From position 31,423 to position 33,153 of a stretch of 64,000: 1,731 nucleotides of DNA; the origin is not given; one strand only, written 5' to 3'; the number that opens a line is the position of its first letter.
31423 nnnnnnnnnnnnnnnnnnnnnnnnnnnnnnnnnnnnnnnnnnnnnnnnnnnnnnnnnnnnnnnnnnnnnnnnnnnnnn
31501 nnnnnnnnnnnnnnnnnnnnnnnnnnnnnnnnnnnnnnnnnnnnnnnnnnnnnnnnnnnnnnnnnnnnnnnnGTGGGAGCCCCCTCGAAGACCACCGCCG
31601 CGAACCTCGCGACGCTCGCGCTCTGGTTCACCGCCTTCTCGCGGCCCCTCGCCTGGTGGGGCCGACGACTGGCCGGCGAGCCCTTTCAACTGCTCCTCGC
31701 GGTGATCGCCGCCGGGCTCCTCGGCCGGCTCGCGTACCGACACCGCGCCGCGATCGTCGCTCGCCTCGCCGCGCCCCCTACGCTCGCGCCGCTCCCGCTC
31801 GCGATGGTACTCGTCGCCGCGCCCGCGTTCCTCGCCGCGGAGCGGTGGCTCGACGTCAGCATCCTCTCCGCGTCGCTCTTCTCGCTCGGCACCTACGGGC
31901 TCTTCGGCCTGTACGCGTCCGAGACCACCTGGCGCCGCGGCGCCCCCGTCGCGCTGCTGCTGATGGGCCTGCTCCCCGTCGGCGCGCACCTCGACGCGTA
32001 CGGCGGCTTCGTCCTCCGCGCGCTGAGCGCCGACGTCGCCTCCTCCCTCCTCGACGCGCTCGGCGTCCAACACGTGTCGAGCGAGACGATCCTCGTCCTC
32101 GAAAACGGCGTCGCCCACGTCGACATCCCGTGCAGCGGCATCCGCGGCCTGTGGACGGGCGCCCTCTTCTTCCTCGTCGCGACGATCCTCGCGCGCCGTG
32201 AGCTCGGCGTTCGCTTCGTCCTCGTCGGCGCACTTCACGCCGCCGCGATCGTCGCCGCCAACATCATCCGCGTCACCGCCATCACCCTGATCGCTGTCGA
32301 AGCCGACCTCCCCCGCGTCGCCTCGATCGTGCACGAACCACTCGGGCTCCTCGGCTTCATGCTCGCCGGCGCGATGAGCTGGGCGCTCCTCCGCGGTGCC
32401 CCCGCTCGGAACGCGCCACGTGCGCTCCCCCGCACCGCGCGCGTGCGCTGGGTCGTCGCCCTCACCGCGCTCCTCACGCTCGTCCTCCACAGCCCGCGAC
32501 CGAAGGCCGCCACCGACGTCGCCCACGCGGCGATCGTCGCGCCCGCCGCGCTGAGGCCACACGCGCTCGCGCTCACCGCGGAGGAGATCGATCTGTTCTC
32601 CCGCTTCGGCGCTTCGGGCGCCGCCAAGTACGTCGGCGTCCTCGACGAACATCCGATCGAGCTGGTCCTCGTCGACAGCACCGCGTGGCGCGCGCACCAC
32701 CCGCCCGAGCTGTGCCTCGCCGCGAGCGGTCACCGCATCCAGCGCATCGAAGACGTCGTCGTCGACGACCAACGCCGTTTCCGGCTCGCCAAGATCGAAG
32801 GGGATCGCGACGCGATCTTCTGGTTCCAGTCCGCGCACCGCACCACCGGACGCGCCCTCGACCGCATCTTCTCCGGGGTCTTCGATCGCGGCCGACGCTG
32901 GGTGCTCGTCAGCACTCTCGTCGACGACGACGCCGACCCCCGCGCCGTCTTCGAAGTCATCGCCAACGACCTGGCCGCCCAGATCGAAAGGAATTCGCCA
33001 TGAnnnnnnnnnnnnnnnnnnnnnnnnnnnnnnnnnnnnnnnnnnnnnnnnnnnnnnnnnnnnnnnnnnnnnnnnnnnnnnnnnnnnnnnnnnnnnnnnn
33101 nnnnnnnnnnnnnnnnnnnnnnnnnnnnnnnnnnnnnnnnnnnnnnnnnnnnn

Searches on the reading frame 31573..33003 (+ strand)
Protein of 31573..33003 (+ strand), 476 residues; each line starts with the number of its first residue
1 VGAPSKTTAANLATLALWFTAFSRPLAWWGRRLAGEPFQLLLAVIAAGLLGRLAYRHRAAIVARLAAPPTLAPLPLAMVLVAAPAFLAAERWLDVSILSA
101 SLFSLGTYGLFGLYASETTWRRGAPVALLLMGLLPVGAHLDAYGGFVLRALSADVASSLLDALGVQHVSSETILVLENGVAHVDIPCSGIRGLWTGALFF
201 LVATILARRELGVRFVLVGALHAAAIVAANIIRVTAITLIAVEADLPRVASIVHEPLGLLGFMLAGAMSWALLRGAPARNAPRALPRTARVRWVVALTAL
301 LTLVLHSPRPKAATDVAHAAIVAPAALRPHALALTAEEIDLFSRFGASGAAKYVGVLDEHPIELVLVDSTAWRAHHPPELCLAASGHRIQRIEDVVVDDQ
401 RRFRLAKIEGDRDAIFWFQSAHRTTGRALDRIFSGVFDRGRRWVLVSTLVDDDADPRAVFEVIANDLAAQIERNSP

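Call 75: search_protein_families(library=pfam, proteins=[window:31573-33003:+], max_evalue=0.001)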
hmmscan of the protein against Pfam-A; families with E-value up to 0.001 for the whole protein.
window:31573-33003:+ (476 aa): 1 family
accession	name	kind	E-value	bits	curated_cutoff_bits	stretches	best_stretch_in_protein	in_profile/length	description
PF09721.15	Exosortase_EpsH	-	8.3e-23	81.5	25.7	1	17-273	3-251/254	Transmembrane exosortase (Exosortase_EpsH)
